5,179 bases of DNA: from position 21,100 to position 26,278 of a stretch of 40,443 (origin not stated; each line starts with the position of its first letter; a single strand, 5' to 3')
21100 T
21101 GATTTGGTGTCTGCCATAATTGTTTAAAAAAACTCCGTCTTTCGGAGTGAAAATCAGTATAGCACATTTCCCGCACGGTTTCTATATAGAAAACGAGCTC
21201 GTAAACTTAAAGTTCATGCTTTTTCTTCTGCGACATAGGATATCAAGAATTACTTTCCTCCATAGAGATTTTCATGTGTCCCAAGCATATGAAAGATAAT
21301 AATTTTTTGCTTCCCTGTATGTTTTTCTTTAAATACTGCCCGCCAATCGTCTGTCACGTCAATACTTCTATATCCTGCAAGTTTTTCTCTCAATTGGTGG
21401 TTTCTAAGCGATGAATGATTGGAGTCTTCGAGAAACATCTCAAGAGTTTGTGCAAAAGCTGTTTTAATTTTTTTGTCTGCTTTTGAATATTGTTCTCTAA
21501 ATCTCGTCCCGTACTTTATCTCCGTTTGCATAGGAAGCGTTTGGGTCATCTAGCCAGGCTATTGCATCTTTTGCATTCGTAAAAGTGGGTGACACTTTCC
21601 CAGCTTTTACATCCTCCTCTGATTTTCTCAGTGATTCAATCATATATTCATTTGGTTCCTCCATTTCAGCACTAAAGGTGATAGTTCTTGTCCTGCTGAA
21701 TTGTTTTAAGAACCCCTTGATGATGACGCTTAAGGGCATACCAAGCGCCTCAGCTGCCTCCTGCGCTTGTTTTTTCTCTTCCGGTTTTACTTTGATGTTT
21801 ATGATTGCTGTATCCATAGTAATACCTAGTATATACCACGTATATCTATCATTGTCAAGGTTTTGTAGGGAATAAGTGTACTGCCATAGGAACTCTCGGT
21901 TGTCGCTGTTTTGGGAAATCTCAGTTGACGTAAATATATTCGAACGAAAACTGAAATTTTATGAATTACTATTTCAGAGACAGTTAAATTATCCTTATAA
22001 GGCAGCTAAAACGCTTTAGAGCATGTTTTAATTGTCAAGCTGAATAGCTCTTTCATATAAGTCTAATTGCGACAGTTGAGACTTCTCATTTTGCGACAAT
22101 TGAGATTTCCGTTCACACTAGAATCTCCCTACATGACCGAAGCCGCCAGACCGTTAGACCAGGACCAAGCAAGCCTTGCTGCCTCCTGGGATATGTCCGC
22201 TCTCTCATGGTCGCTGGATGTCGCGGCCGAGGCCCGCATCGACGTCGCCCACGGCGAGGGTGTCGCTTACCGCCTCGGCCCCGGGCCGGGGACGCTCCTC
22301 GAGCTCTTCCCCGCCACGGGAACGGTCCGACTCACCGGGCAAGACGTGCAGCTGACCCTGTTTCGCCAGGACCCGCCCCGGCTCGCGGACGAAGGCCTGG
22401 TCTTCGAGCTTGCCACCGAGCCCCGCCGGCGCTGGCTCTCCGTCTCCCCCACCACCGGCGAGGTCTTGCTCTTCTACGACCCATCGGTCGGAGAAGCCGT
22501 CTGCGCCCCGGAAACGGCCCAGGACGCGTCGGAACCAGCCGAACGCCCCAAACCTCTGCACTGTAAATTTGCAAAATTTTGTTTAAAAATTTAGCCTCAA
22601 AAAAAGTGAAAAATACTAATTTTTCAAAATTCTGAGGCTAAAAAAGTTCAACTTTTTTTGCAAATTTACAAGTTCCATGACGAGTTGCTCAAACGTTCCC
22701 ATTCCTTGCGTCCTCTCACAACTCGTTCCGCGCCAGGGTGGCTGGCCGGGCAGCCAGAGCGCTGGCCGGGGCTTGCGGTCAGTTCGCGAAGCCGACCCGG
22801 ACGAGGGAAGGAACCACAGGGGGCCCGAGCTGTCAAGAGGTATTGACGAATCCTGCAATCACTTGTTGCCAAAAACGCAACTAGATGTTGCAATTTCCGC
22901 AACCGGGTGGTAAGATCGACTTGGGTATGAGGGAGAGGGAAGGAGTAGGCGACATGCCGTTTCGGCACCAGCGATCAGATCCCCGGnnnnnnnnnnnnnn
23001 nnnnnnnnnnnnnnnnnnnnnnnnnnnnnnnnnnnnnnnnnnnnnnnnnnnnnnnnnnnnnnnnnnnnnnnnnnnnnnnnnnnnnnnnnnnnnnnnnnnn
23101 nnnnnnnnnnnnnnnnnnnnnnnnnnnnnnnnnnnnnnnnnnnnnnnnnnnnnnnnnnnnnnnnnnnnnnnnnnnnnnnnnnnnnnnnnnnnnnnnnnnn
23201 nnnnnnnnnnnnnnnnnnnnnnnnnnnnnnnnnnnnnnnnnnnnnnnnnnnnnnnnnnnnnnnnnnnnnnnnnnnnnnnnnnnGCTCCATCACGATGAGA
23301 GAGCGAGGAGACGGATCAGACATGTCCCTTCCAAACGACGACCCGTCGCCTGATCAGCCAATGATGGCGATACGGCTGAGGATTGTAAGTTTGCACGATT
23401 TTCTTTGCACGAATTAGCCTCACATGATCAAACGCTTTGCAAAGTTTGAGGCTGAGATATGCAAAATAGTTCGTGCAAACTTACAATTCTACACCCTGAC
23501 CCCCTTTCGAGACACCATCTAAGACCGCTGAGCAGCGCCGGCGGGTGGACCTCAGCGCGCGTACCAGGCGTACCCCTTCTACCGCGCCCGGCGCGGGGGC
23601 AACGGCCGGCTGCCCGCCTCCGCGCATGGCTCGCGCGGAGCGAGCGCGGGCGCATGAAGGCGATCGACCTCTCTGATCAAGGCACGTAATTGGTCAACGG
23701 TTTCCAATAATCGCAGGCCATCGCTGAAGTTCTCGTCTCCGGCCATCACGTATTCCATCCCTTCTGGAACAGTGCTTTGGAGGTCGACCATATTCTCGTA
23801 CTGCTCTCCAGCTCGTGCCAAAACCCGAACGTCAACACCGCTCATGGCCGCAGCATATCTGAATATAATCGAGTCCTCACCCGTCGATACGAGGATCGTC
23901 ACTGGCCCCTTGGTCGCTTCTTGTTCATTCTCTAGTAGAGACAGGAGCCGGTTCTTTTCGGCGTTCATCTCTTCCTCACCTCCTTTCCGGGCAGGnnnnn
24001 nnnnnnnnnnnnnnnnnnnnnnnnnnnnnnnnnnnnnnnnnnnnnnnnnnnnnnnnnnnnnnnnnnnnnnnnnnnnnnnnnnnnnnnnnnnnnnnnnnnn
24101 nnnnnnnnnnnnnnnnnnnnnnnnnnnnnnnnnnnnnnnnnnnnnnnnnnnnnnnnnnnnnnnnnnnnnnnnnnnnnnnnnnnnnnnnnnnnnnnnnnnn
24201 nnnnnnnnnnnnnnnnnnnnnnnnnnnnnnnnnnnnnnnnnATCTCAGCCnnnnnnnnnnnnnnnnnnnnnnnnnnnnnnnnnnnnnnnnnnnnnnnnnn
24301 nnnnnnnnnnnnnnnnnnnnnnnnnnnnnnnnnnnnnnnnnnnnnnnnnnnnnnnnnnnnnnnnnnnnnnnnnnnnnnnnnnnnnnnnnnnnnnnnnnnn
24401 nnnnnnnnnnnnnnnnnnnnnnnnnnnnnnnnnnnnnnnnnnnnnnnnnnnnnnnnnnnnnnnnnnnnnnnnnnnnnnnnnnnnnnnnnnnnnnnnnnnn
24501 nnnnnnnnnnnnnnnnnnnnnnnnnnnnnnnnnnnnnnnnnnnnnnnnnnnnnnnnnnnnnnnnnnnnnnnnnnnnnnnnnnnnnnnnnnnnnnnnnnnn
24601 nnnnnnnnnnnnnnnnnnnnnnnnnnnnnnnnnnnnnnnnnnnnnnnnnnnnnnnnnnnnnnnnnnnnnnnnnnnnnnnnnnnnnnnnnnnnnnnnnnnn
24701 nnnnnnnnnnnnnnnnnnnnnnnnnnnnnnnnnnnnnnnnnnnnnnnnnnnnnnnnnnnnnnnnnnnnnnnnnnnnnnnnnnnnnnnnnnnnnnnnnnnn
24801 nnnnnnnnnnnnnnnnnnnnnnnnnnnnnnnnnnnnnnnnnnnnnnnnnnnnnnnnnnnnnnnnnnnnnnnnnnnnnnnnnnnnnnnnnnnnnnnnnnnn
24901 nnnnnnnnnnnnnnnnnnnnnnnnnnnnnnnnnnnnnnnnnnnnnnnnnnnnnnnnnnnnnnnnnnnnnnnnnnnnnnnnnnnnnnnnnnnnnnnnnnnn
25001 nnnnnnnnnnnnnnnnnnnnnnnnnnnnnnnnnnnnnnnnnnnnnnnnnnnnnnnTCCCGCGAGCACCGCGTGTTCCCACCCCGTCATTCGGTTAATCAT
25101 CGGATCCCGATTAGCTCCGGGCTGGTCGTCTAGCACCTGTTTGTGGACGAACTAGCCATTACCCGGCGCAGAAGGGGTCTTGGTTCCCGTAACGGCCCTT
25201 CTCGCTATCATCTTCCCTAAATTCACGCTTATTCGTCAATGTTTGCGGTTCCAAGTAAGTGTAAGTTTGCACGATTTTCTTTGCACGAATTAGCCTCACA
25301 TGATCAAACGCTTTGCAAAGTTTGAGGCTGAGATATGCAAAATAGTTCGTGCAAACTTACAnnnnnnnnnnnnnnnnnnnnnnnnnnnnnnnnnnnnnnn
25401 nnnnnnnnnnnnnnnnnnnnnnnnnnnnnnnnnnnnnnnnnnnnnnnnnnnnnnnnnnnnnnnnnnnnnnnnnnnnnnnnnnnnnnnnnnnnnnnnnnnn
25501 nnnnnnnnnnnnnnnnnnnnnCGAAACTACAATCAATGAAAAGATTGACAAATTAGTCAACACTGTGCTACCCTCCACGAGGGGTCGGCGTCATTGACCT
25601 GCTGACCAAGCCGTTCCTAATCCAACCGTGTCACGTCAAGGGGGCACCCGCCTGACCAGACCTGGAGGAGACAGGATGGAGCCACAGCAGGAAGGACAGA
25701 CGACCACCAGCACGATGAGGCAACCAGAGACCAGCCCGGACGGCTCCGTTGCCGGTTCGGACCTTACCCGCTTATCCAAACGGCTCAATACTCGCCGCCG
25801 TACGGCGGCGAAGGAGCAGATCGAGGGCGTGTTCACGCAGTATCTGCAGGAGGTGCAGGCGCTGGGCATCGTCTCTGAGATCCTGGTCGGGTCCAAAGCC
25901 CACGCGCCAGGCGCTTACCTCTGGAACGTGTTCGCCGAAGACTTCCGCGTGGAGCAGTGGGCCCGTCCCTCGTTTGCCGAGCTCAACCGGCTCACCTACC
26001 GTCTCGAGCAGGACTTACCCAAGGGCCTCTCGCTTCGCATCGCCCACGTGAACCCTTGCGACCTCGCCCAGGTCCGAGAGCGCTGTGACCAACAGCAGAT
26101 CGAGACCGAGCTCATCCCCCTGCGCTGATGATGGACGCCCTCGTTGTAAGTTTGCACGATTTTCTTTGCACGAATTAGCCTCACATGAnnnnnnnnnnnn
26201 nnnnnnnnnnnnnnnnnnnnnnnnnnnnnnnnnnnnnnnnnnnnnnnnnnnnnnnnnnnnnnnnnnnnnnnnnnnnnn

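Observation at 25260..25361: Internal architecture of the repeat: 14-bp terminal inverted repeats, an inner 9-bp inverted box, a central palindrome and five TGCA-centred boxes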

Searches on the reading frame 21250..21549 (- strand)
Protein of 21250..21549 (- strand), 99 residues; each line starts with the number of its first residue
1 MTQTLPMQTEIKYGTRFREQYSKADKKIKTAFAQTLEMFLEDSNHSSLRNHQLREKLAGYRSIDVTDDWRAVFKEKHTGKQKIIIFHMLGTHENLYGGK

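Call 19: search_protein_families(library=pfam, max_evalue=0.01, proteins=[window:21250-21549:-])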
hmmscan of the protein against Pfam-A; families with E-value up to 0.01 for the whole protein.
window:21250-21549:- (99 aa): 2 families
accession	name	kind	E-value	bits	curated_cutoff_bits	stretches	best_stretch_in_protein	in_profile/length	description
PF15738.11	YafQ_toxin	-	1.3e-07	32.2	30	1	10-96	2-87/88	Bacterial toxin of type II toxin-antitoxin system, YafQ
PF24732.2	ParE_like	-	9.6e-05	22.7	24.4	1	34-79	9-53/67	ParE-like toxin domain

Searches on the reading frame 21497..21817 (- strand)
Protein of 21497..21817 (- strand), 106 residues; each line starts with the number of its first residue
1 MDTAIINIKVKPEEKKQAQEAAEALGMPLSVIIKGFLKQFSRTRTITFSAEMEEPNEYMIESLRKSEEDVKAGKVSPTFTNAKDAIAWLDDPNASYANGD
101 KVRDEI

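Call 19: search_protein_families(library=pfam, max_evalue=0.01, proteins=[window:21497-21817:-])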
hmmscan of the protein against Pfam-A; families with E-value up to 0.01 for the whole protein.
window:21497-21817:- (106 aa): 2 families
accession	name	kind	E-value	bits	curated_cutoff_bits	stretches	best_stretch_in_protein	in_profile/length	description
PF04221.18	RelB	-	3.3e-06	27.3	22.4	1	4-80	2-70/82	RelB antitoxin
PF21983.2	NikA-like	-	0.0024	18.4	27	1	3-30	4-31/72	Mobilization protein NikA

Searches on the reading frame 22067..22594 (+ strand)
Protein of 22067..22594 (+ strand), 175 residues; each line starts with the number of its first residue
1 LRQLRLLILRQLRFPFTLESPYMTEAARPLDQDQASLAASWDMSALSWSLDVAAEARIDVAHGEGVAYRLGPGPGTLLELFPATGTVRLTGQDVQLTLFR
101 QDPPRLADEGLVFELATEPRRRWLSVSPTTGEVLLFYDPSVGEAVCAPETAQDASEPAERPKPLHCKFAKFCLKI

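Call 19: search_protein_families(library=pfam, max_evalue=0.01, proteins=[window:22067-22594:+])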
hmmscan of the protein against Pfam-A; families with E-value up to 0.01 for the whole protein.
window:22067-22594:+ (175 aa): 0 families

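Call 57: list_cluster_members(proteins=[window:22133-22594:+, window:22885-23217:+, window:22987-23283:-, window:23579-23968:-, window:24654-25055:+, window:25676-26128:+, window:25628-26128:+, window:26189-26650:-, window:21250-21549:-, window:27036-27584:+])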
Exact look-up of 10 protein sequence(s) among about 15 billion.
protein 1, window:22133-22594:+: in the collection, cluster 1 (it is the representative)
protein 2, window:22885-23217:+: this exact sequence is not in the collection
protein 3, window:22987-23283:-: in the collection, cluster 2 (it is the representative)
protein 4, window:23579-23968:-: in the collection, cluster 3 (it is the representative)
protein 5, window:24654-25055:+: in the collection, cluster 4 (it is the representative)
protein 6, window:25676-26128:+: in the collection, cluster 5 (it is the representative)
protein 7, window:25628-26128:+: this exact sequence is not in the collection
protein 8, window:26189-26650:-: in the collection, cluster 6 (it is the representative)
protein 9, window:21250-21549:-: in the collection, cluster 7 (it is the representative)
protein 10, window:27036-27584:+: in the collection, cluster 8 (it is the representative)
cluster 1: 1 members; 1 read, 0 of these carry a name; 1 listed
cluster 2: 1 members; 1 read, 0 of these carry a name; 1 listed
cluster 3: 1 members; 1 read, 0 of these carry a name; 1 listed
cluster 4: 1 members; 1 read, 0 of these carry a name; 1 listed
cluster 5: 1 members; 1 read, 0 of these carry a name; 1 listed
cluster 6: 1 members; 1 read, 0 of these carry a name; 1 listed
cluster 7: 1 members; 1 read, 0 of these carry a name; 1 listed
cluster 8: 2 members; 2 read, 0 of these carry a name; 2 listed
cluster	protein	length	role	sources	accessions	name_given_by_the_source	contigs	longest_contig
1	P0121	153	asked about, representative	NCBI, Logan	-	-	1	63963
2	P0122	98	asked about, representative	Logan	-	-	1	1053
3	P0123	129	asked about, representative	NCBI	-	-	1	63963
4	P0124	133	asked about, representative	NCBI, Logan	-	-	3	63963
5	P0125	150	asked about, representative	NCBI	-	-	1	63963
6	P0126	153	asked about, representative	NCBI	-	-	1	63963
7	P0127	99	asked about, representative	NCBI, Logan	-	-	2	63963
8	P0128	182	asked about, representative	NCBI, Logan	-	-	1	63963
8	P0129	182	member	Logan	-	-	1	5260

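Call 58: find_encoding_contigs(protein=P0124, flank=6000, max_places=6)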
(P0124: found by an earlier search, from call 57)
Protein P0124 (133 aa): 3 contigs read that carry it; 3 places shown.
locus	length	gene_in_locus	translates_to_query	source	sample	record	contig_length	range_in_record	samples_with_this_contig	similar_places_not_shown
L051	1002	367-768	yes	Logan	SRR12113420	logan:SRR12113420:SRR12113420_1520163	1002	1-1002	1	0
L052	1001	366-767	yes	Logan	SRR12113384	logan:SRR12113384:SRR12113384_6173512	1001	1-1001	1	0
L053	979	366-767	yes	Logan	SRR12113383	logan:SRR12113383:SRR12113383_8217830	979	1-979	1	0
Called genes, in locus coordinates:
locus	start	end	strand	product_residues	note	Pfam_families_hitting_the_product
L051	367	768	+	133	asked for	-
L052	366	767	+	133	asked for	-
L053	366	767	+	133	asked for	-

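Call 94: search_protein_representatives(protein=window:22133-22594:+)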
Query: 153 residues. Proteins with E-value up to 0.001 (for the whole library): 123; up to 1e-10: 29; up to 1e-30: 1. The best 123 are listed.
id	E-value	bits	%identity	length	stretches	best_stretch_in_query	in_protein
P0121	2.6e-97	339.1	100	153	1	1-153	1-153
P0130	7.4e-30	120.1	52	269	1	17-139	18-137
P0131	6.4e-26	107.4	52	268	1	7-139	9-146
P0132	1.9e-23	99.3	51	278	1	14-141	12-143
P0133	5.9e-21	91.2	50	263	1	13-143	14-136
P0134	1.2e-20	90.3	50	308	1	15-123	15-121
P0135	1.3e-20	90.2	54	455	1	2-128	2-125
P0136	5.5e-20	88.1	51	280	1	6-123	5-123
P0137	6.8e-20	87.8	40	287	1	10-142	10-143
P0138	1.1e-19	87.2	45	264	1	4-134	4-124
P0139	6.2e-19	84.7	41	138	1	16-144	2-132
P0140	4.0e-16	75.6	40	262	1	10-135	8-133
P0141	2.6e-15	72.9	42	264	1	15-140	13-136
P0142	3.0e-15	72.7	44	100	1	4-97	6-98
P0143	2.5e-14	69.7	40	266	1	8-136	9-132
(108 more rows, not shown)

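Call 97: list_cluster_members(proteins=[P0130, P0131, P0132, P0133, P0135, P0137])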
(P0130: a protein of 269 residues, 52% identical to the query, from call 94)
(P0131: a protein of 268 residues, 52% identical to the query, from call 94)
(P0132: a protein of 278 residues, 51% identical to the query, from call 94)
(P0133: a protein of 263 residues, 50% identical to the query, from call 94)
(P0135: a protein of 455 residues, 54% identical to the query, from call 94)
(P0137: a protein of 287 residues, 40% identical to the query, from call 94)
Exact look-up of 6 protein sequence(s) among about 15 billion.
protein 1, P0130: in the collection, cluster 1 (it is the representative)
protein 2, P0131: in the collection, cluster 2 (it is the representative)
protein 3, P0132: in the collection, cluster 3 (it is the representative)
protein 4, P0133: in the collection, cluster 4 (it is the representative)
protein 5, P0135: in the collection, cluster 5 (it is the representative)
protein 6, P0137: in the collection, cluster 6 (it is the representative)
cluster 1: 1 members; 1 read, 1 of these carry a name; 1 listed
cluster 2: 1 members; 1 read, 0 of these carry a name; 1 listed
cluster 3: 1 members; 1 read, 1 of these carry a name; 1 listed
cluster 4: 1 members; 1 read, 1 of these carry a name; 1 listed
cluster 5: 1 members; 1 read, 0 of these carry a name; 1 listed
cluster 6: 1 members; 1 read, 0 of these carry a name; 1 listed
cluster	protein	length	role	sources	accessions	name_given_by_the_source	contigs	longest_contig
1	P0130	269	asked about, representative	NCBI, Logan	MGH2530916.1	MAG: single-stranded DNA-binding protein [Thermomicrobiales bacterium]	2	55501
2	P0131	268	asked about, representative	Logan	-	-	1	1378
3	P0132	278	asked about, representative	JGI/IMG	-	hypothetical protein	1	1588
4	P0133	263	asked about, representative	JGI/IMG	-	Single-strand binding protein family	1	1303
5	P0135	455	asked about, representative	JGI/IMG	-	-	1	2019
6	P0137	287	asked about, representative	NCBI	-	-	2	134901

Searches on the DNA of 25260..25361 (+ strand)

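Call 84: search_dna_similar(query=window:25260-25361:+, collection=plasmids, mode=distant, max_evalue=0.01, max_rows=10)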
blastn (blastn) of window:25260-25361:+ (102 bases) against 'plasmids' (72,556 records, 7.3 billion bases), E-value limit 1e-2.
No match.
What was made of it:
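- Tried and rejected: Plasmid BLAST with copy D: no match (call 84).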

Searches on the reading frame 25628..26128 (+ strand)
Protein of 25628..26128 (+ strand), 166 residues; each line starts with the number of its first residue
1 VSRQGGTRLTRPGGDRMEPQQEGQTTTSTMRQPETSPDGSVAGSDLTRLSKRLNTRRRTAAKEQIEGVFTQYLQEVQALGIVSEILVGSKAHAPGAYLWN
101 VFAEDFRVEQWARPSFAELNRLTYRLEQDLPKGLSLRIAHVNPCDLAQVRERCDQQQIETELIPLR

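Call 19: search_protein_families(library=pfam, max_evalue=0.01, proteins=[window:25628-26128:+])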
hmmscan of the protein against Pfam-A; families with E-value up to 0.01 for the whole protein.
window:25628-26128:+ (166 aa): 0 families

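Call 78: find_homologous_proteins(query=window:25676-26128:+, max_evalue=0.001)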
Query window:25676-26128:+ (150 aa): 1 proteins with E <= 0.001 among 25 candidates.
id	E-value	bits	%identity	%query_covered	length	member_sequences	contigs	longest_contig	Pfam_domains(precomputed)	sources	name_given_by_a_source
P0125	5.7e-93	326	100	100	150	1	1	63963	-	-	-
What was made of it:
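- Segment sizes are 0.4-0.9 kb, and c4 has no homologue anywhere (call 78).
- Tried and rejected: Word-indexed homology search for the c4 ORF: no relatives (call 78).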
